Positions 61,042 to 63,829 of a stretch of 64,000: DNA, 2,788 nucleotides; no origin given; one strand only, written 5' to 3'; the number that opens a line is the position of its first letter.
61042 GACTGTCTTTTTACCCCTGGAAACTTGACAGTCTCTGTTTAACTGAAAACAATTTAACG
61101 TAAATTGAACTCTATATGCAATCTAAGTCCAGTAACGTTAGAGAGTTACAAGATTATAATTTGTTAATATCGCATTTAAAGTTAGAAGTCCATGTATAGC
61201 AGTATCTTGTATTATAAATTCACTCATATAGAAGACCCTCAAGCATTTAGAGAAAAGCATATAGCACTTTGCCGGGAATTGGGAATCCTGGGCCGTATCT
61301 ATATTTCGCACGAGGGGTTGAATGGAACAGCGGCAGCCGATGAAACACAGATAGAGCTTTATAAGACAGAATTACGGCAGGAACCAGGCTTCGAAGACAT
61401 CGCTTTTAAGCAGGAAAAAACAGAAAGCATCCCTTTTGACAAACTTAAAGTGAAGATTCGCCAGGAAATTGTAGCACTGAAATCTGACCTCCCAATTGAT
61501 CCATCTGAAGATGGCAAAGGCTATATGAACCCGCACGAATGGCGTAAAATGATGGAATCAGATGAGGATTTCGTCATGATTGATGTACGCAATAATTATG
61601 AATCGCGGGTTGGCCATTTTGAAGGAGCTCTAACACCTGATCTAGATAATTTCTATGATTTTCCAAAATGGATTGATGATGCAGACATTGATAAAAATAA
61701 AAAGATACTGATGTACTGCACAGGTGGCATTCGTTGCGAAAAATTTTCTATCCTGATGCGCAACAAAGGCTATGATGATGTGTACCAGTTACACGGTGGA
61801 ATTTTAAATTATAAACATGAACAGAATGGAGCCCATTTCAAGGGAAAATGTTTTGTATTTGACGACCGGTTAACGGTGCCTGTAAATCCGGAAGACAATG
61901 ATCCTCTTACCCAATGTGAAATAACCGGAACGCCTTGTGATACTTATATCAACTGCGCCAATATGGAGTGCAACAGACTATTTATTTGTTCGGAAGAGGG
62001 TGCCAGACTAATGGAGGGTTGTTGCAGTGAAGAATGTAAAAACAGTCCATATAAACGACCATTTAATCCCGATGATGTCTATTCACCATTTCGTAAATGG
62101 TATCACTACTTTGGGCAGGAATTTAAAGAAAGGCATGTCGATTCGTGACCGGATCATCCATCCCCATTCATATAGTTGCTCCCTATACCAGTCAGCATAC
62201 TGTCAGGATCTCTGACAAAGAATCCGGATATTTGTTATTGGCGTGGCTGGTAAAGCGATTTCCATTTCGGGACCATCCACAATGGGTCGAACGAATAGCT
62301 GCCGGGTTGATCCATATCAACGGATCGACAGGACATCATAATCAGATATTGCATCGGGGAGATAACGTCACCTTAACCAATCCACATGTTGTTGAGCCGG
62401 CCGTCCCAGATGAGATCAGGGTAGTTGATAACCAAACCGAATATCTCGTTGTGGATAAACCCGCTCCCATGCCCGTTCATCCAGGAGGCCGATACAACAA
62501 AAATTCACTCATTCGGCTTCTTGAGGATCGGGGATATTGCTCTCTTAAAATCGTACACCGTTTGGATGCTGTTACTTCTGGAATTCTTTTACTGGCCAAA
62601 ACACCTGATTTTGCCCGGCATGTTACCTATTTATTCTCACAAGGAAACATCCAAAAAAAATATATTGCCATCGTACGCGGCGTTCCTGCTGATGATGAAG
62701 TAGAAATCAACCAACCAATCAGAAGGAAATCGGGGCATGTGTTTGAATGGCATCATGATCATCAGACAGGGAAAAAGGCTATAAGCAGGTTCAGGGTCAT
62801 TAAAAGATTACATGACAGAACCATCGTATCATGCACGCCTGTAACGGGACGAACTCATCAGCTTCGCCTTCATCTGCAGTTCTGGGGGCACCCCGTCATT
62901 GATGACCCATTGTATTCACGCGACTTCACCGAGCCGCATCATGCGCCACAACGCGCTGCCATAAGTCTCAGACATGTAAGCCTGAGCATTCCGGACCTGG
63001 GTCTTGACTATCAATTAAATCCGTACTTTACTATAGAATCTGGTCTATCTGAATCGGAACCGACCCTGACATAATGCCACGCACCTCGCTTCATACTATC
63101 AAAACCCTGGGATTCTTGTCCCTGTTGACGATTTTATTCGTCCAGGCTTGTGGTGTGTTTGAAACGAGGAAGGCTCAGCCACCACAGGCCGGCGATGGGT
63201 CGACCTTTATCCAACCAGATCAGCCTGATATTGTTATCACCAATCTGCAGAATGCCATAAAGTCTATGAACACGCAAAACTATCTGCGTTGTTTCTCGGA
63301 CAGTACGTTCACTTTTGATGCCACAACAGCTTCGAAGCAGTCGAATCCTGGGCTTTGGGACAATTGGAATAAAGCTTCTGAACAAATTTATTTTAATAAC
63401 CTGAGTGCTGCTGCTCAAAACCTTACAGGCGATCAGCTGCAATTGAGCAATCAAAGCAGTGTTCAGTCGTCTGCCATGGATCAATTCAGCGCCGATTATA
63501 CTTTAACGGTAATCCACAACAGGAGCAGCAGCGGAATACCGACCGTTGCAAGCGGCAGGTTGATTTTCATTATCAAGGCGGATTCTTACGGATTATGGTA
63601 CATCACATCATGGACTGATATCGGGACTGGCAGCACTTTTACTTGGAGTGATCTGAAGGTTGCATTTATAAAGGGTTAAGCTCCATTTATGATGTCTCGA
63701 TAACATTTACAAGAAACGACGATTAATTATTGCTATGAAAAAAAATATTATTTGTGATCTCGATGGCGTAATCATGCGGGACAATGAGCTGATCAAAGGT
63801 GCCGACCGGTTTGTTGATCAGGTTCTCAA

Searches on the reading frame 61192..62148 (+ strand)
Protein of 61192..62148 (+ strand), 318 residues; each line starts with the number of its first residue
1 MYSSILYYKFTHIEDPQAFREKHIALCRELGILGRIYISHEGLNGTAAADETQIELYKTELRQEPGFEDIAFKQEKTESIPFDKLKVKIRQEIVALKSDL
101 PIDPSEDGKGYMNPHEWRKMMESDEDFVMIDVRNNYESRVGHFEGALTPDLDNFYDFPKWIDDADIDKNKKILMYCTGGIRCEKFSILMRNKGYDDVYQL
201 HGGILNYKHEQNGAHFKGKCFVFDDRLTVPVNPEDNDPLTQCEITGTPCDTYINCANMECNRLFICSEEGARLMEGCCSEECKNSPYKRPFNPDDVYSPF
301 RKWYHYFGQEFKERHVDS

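Call 37: search_protein_families(library=pfam, proteins=[window:61192-62148:+], max_evalue=0.00001)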
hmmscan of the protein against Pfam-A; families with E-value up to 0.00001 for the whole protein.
window:61192-62148:+ (318 aa): 3 families
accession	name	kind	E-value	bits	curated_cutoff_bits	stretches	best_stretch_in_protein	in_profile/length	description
PF17773.7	UPF0176_N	-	2.1e-27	95.8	26.2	1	2-93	1-92/92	UPF0176 acylphosphatase like domain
PF12368.13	Rhodanese_C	-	2.7e-18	66.5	26.9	1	217-283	1-66/66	Rhodanase C-terminal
PF00581.25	Rhodanese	-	1.8e-11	44.8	22.2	1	115-209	3-101/102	Rhodanese-like domain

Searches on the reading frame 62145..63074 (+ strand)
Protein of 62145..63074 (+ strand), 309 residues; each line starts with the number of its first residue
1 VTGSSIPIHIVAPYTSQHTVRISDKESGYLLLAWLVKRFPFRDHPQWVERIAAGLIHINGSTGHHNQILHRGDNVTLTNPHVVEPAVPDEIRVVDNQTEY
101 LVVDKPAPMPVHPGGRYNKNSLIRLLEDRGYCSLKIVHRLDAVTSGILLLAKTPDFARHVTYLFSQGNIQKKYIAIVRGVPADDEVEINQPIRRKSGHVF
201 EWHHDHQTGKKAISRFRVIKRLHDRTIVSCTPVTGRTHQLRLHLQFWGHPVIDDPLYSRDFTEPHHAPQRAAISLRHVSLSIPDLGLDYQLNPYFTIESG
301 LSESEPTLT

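Call 37: search_protein_families(library=pfam, proteins=[window:62145-63074:+], max_evalue=0.00001)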
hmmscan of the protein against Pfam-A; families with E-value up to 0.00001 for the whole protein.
window:62145-63074:+ (309 aa): 1 family
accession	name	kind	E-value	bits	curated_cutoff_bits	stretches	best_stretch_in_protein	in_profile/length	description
PF00849.27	PseudoU_synth_2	-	2.7e-35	122.3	26.8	1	100-245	2-151/152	RNA pseudouridylate synthase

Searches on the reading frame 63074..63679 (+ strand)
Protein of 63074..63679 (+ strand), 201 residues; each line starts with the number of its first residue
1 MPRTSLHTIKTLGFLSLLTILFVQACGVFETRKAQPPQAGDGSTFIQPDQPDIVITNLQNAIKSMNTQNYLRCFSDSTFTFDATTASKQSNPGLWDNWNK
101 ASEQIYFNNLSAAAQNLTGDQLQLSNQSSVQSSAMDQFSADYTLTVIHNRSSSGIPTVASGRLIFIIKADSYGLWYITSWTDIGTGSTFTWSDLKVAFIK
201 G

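Call 81: find_encoding_contigs(protein=window:63074-63679:+, flank=10000, max_places=4)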
Protein window:63074-63679:+ (201 aa): 1 contig read that carries it; 1 place shown.
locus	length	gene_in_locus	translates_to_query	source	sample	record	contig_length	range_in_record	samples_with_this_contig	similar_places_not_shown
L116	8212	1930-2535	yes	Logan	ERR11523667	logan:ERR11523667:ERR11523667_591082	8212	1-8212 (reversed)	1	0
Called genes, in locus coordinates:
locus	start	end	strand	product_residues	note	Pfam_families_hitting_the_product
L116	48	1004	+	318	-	PF17773:UPF0176_N, PF00581:Rhodanese, PF12368:Rhodanese_C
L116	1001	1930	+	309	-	PF00849:PseudoU_synth_2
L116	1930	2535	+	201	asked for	-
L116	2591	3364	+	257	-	PF00702:Hydrolase, PF13344:Hydrolase_6, PF13419:HAD_2, PF13242:Hydrolase_like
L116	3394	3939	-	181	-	PF25087:GMPPB_C (faint), PF25084:LbH_EIF2B, PF00132:Hexapep (weak)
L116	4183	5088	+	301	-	PF01430:HSP33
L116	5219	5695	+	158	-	PF02627:CMD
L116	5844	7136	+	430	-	PF01134:GIDA (faint), PF01266:DAO (faint), PF03486:HI0933_like (faint), PF07992:Pyr_redox_2, PF13450:NAD_binding_8 (weak), PF13454:NAD_binding_9 (faint), PF00070:Pyr_redox, PF22366:NDH2_C (weak), +1 more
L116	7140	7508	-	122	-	PF01521:Fe-S_biosyn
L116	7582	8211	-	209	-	?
